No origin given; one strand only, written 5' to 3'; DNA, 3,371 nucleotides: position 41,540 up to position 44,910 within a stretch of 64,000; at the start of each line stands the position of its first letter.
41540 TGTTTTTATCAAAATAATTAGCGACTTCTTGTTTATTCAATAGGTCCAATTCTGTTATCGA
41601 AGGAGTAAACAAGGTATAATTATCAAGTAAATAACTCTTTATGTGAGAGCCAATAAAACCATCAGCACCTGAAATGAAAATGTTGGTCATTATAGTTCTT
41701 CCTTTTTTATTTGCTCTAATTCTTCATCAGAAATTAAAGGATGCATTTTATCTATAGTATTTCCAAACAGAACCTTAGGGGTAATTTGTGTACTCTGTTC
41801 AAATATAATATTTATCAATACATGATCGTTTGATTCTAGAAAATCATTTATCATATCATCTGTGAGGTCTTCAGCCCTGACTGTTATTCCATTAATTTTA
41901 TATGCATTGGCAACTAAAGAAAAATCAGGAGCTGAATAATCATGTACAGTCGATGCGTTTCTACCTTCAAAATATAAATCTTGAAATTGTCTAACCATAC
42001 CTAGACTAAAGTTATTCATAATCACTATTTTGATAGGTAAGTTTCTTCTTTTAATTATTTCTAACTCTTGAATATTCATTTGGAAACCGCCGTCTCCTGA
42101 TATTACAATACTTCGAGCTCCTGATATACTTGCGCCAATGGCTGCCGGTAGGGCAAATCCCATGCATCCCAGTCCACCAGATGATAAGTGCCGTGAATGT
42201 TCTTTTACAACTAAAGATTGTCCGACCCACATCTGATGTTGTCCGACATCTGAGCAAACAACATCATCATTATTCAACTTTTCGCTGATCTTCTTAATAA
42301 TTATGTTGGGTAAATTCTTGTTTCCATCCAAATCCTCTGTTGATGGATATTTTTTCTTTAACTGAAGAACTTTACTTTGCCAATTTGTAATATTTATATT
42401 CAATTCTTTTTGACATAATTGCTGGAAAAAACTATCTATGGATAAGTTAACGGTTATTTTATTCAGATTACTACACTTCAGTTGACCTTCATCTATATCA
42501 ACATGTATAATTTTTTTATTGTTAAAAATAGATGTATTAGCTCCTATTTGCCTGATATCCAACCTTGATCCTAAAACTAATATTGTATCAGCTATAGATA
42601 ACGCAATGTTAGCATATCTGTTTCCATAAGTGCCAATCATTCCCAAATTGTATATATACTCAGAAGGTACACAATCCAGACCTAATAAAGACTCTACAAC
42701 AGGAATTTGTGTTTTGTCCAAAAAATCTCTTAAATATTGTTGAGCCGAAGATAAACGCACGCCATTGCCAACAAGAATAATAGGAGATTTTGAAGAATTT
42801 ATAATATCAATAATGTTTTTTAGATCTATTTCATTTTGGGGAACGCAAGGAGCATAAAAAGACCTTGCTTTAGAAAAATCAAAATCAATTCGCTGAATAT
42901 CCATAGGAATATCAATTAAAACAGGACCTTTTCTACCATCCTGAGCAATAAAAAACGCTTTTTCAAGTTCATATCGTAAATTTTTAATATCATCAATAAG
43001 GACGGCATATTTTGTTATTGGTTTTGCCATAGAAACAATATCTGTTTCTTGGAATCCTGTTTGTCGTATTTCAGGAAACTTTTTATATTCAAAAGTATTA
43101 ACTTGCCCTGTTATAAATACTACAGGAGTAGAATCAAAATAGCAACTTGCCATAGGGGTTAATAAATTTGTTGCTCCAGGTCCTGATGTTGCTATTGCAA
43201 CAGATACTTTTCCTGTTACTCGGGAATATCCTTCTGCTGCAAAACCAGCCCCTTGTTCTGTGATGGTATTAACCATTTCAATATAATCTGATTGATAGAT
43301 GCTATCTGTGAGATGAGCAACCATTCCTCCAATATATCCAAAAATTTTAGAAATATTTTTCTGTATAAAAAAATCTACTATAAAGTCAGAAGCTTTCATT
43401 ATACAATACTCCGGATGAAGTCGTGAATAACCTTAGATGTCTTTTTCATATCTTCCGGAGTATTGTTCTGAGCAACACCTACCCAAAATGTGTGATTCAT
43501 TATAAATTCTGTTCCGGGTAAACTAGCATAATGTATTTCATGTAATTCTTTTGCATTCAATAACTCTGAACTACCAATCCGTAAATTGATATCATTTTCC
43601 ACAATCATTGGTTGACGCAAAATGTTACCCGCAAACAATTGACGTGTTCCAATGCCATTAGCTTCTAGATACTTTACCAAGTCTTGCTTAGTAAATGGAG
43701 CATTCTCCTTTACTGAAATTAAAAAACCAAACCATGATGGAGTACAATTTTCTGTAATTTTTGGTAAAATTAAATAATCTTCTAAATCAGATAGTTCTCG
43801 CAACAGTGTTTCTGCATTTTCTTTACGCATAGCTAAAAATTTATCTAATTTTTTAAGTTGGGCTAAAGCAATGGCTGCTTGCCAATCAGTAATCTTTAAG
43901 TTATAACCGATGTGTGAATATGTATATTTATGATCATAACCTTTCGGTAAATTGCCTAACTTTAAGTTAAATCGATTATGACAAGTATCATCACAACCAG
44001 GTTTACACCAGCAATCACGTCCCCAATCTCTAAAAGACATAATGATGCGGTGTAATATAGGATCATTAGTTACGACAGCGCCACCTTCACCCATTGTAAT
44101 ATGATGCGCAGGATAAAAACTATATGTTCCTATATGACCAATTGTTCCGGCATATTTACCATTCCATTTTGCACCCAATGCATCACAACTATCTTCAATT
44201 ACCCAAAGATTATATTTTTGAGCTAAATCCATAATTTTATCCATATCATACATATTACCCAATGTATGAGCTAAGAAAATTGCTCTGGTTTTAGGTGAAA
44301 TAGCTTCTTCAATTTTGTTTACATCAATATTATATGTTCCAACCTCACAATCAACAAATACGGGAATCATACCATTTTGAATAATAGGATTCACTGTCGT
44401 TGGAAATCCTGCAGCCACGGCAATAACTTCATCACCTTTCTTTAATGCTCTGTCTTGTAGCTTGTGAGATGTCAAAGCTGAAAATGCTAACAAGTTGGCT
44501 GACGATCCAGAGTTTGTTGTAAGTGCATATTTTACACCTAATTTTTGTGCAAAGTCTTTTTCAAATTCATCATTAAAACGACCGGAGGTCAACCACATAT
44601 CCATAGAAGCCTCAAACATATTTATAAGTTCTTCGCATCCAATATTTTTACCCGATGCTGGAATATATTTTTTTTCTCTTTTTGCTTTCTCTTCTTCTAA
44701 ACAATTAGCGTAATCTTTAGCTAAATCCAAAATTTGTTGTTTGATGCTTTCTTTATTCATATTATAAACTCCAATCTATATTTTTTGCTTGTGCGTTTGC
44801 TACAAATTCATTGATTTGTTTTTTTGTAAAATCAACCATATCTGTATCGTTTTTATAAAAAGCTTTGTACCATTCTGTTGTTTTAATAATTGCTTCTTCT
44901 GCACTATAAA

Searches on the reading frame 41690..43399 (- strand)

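Call 7: search_protein_families(library=pfam, proteins=[window:41690-43399:-])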
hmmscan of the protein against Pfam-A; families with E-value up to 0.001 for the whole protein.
window:41690-43399:- (569 aa): 4 families
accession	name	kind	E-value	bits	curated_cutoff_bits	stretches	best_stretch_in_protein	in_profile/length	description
PF02775.26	TPP_enzyme_C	-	1.4e-42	145.5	21.9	1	384-531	1-151/151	Thiamine pyrophosphate enzyme, C-terminal TPP binding domain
PF02776.23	TPP_enzyme_N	-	3.3e-32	111.2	26.8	1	1-124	1-119/119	Thiamine pyrophosphate enzyme, N-terminal TPP binding domain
PF00205.28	TPP_enzyme_M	-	2e-30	105.7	30.4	1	194-317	2-126/137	Thiamine pyrophosphate enzyme, central domain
PF01855.24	POR_N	-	0.00025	21.3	27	0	417-462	50-95/231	Pyruvate flavodoxin/ferredoxin oxidoreductase, thiamine diP-bdg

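Call 28: search_protein_families(library=ncbifam, proteins=[window:41690-43399:-], max_evalue=0.00001)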
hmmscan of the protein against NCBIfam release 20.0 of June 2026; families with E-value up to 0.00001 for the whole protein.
window:41690-43399:- (569 aa): 51 families (the best 25 are shown)
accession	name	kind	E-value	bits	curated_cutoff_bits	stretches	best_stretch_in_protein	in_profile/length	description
NF006524.0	PRK08978.1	equivalog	4.4e-147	490.6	738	1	1-552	1-543/548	acetolactate synthase 2 catalytic subunit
TIGR00118.1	acolac_lg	equivalog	8.4e-146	486.7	538.35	1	1-552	1-553/557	biosynthetic-type acetolactate synthase large subunit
NF004710.0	PRK06048.1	equivalog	3.5e-136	454.9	976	1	1-551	8-555/561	acetolactate synthase large subunit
NF005824.0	PRK07710.1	equivalog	2.1e-132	442.4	976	1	3-553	19-568/573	acetolactate synthase large subunit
NF005584.0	PRK07282.1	equivalog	4.5e-125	418.4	970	1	3-552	12-559/566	acetolactate synthase large subunit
NF005860.0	PRK07789.1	equivalog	1.8e-124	416.3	881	1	6-552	39-597/615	acetolactate synthase large subunit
NF006016.1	PRK08155.1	equivalog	2.9e-124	415.5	870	1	3-547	5-546/554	acetolactate synthase large subunit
NF004919.0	PRK06276.1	equivalog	1.8e-123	412.9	866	1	1-552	1-556/582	acetolactate synthase large subunit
NF006319.0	PRK08527.1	equivalog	3.2e-122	408.8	905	1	1-552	4-557/565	acetolactate synthase large subunit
NF005651.0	PRK07418.1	subfamily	1.2e-120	403.6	942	1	5-564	23-590/617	acetolactate synthase large subunit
NF005228.0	PRK06725.1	equivalog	1.4e-117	393.3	991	1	4-550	19-562/571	acetolactate synthase large subunit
NF005058.0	PRK06466.1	equivalog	2.6e-115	386.1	951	1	3-552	6-566/574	acetolactate synthase 3 large subunit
NF006581.0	PRK09107.1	equivalog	2.9e-115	385.8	974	1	2-561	12-579/595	acetolactate synthase 3 large subunit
NF005409.0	PRK06965.1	equivalog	3.7e-106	355.9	1035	1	4-552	24-580/587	acetolactate synthase 3 catalytic subunit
NF006525.0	PRK08979.1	equivalog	6.7e-105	351.6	1084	1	3-553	6-565/572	acetolactate synthase 3 large subunit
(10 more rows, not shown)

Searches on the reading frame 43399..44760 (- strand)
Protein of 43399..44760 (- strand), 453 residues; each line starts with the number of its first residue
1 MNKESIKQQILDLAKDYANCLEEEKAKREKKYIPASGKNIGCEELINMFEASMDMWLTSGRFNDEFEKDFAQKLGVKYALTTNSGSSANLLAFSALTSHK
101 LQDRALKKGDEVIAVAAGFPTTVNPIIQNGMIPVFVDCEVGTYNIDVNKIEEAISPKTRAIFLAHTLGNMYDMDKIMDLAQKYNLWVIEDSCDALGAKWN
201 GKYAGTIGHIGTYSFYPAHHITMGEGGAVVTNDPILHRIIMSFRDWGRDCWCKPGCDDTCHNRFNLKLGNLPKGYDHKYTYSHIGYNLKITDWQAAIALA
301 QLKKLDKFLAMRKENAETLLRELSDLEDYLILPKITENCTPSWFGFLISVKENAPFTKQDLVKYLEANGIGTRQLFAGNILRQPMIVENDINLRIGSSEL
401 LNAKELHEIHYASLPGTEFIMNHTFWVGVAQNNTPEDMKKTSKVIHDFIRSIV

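Call 7: search_protein_families(library=pfam, proteins=[window:43399-44760:-])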
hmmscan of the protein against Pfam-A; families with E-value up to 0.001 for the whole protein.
window:43399-44760:- (453 aa): 5 families
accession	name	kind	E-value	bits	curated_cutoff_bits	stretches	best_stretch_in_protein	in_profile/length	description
PF01041.23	DegT_DnrJ_EryC1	-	5.5e-94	315.8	19.8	1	43-390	5-321/360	DegT/DnrJ/EryC1/StrS aminotransferase family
PF00266.25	Aminotran_5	-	9.8e-08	31.8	21.5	1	82-196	68-181/371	Aminotransferase class-V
PF01212.27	Beta_elim_lyase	-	3.1e-06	27.1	27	1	65-192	36-170/288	Beta-eliminating lyase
PF00155.27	Aminotran_1_2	-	4.3e-06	26.6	19.7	1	62-190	43-185/361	Aminotransferase class I and II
PF01053.26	Cys_Met_Meta_PP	-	0.00017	20.7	27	1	64-192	55-175/381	Cys/Met metabolism PLP-dependent enzyme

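Call 28: search_protein_families(library=ncbifam, proteins=[window:43399-44760:-], max_evalue=0.00001)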
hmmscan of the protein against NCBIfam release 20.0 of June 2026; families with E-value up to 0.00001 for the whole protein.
window:43399-44760:- (453 aa): 11 families
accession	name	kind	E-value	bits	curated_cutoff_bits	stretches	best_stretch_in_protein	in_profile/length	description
NF011936.0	PRK15407.1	equivalog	1.2e-200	666.9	423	1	2-450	5-437/440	lipopolysaccharide biosynthesis protein RfbH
TIGR03588.1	PseC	equivalog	4.7e-58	196.9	423.5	1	35-373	4-324/380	UDP-4-amino-4,6-dideoxy-N-acetyl-beta-L-altrosamine transaminase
TIGR04181.1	NHT_00031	hypoth_equivalog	1.9e-52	178.3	420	2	53-237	21-214/359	LegC family aminotransferase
NF008687.0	PRK11706.1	equivalog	1.1e-51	175.8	375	1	44-372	13-316/375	dTDP-4-amino-4,6-dideoxygalactose transaminase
TIGR02379.1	ECA_wecE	subfamily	3.9e-44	150.9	434.85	1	42-370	11-315/376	dTDP-4-amino-4,6-dideoxy-D-glucose transaminase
NF008658.2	PRK11658.1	equivalog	5.1e-43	147.2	631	1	30-376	2-324/379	UDP-4-amino-4-deoxy-L-arabinose aminotransferase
TIGR04427.1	PLP_DesI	equivalog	1.6e-29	103.2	650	1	49-249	38-230/390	dTDP-4-dehydro-6-deoxyglucose aminotransferase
NF004770.0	PRK06108.1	subfamily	6.8e-08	31.7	422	1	69-191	89-210/396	pyridoxal phosphate-dependent aminotransferase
NF005817.0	PRK07683.1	equivalog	3e-06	26.2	575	1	105-190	109-200/387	aminotransferase A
NF006488.0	PRK08912.1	equivalog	7.7e-06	25.1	498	0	105-187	107-195/387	aminotransferase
NF006569.0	PRK09082.1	subfamily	7.9e-06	25.2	420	0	105-190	111-202/386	methionine aminotransferase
